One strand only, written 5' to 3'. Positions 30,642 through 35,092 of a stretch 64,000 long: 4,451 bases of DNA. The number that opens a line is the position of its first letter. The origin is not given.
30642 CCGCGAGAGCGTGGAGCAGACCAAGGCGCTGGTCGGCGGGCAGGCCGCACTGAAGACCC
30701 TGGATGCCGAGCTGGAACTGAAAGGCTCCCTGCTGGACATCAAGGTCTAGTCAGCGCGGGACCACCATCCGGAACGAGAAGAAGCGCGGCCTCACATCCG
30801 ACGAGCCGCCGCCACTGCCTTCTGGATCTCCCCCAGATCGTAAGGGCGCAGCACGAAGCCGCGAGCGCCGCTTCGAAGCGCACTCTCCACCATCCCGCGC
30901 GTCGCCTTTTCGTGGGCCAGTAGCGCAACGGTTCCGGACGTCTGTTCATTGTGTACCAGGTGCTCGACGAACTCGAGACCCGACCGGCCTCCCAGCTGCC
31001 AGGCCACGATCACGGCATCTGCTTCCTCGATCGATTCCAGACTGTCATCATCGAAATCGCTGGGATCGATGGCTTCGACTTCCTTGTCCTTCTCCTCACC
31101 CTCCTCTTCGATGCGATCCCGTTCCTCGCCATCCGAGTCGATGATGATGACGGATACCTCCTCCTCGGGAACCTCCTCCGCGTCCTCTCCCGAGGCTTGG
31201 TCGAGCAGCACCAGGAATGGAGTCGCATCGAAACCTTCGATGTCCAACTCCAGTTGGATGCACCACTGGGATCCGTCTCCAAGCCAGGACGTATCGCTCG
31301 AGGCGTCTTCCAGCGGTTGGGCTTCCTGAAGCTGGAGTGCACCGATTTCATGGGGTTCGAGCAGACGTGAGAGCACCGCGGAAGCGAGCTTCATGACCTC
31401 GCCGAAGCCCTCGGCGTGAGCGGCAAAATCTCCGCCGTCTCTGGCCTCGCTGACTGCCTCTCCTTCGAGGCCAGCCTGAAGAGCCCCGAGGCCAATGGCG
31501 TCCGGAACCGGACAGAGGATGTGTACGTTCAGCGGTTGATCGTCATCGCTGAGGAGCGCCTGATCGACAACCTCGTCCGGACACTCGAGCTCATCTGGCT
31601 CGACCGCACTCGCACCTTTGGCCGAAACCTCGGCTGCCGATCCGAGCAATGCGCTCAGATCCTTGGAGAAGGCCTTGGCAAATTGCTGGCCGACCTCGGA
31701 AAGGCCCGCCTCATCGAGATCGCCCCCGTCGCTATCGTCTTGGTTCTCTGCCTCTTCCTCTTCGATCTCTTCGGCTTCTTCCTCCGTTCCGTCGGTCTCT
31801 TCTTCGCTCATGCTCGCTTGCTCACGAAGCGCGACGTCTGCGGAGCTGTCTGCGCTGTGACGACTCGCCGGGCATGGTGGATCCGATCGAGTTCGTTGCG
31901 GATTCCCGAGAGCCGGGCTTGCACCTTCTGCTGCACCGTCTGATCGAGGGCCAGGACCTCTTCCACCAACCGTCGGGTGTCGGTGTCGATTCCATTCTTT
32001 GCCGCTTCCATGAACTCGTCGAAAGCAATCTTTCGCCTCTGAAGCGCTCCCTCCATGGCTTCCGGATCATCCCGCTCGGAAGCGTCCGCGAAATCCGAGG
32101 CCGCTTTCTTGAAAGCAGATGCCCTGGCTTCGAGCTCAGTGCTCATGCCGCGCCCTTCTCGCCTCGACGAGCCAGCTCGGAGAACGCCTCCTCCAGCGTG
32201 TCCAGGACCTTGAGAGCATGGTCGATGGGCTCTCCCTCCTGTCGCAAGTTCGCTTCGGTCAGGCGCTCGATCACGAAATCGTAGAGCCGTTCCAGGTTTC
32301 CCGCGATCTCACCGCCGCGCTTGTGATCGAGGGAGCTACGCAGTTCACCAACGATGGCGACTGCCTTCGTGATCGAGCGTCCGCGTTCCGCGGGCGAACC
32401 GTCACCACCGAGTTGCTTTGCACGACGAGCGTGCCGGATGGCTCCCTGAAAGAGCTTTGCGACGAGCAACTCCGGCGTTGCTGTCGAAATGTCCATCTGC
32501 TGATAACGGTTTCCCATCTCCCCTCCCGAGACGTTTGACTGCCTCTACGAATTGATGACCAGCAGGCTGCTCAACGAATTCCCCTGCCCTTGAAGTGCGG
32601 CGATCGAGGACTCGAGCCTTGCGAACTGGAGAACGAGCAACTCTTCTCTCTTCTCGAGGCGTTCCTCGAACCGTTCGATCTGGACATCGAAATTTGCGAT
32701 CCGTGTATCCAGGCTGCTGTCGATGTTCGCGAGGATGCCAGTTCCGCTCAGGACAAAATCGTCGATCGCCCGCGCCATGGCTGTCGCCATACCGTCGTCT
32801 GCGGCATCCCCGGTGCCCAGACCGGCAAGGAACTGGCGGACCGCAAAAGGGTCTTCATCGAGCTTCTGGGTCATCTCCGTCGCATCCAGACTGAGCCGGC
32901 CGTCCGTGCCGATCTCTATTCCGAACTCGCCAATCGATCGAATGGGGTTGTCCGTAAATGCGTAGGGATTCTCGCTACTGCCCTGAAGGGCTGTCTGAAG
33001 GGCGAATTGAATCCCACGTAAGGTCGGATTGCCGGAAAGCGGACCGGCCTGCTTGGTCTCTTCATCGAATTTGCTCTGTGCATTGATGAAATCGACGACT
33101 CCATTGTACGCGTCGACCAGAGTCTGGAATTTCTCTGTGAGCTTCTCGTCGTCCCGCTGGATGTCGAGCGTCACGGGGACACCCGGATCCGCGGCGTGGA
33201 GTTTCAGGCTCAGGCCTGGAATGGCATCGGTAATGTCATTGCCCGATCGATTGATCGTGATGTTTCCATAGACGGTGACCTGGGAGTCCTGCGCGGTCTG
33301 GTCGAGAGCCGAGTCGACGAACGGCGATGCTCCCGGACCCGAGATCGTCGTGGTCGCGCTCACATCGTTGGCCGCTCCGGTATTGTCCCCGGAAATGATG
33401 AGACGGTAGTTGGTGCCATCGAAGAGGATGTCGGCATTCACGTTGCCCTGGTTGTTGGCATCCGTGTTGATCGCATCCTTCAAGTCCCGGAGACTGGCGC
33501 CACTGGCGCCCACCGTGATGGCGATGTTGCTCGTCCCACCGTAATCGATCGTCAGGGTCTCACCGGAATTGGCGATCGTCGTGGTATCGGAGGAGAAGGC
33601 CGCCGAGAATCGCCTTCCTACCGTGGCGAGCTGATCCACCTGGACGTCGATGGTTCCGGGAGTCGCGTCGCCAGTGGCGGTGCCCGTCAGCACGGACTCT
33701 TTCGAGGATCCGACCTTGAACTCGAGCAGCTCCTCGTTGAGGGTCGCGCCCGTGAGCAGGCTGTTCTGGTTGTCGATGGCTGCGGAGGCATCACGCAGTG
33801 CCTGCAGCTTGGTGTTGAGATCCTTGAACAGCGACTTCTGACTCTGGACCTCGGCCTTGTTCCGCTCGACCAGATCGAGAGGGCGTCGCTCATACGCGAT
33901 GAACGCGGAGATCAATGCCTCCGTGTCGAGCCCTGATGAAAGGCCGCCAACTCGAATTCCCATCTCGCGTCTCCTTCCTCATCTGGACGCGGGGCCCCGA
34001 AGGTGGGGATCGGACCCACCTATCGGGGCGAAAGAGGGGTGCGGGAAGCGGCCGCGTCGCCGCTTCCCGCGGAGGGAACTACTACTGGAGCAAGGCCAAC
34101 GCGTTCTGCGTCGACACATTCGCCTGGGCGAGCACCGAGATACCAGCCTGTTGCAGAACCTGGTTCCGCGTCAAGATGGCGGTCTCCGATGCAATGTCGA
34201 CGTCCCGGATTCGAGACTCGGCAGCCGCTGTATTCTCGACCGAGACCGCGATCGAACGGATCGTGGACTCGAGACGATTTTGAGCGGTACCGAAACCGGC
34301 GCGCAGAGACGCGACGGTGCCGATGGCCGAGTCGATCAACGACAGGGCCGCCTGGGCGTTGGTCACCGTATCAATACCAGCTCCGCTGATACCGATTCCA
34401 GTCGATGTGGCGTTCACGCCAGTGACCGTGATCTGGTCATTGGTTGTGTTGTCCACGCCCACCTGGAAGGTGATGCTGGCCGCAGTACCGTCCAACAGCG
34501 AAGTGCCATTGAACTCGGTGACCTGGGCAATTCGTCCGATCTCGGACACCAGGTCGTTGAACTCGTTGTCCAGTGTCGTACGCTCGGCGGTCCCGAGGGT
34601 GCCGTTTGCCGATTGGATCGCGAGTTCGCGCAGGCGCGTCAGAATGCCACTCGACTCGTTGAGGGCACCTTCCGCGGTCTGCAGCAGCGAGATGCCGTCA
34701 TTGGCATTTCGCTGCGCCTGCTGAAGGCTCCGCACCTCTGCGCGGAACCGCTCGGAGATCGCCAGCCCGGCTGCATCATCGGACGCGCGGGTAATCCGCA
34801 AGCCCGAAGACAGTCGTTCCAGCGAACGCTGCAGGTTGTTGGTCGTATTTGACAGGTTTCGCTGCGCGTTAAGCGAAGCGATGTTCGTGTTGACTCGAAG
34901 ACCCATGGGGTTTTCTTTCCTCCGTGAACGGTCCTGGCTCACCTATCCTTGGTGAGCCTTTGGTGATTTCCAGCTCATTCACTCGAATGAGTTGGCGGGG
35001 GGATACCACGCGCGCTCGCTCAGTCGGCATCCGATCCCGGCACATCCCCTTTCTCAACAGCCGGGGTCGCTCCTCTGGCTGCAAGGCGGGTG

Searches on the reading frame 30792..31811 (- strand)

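Call 48: search_protein_families(library=pfam, proteins=[window:30792-31811:-], max_evalue=0.001)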
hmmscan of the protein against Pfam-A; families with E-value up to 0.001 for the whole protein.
window:30792-31811:- (339 aa): 1 family
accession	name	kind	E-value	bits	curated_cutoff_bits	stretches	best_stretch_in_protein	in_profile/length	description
PF00072.30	Response_reg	-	1.2e-06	29.1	30.2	1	222-333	2-110/111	Response regulator receiver domain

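Call 60: search_protein_families(library=ncbifam, proteins=[window:30792-31811:-], max_evalue=0.01)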
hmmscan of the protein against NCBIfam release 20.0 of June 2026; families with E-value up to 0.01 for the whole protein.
window:30792-31811:- (339 aa): 8 families
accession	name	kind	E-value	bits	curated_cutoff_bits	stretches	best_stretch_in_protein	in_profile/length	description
NF007135.0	PRK09581.1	equivalog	1e-05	24.5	474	1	215-329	152-264/457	PleD family two-component system response regulator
TIGR02154.1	PhoB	equivalog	4.2e-05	23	296.2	1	243-336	25-119/226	phosphate regulon transcriptional regulator PhoB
NF033791.1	ActR_PrrA_rreg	equivalog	0.00097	19.2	250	1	220-336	3-116/173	ActR/PrrA/RegA family redox response regulator transcription factor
NF041734.1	resp_reg_RppA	equivalog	0.0018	17.7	250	1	265-338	48-119/229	two-component system response regulator RppA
NF007403.0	PRK09935.1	equivalog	0.0024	17.5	271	1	219-334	4-118/210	fimbria biosynthesis transcriptional regulator FimZ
NF007546.0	PRK10161.1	equivalog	0.004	16.8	471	0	258-335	39-118/229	phosphate response regulator transcription factor PhoB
NF047785.1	respo_reg_MadR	equivalog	0.0044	16.4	300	1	240-336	21-120/209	MadR family response regulator transcription factor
NF006900.1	PRK09390.1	equivalog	0.0063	16.1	255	1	217-336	3-119/203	response regulator FixJ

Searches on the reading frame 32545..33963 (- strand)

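Call 48: search_protein_families(library=pfam, proteins=[window:32545-33963:-], max_evalue=0.001)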
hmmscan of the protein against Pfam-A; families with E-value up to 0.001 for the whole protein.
window:32545-33963:- (472 aa): 2 families
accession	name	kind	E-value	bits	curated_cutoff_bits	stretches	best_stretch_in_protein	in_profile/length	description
PF07195.17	FliD_C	-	9.7e-48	163.1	25.4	1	224-458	1-235/236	Flagellar hook-associated protein 2 C-terminus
PF02465.23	FliD_N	-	1.7e-20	73.9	24.8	1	10-114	1-95/97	Flagellar hook-associated protein 2 N-terminus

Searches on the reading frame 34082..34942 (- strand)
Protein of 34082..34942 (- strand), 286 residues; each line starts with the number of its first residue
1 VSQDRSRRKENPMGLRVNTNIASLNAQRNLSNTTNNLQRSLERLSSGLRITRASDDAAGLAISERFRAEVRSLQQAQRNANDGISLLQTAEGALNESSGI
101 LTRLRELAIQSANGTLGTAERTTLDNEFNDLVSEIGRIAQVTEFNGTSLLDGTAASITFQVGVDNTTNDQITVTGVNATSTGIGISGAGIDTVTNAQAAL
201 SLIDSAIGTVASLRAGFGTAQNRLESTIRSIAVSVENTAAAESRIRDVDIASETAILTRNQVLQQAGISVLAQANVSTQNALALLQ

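Call 48: search_protein_families(library=pfam, proteins=[window:34082-34942:-], max_evalue=0.001)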
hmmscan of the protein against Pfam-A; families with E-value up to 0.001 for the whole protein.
window:34082-34942:- (286 aa): 2 families
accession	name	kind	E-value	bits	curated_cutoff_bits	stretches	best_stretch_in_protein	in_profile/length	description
PF00669.25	Flagellin_N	-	3.8e-44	150.5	26.6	1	17-154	1-138/139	Bacterial flagellin N-terminal helical region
PF00700.27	Flagellin_C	-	8.4e-23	81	23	1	201-285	2-86/86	Bacterial flagellin C-terminal helical region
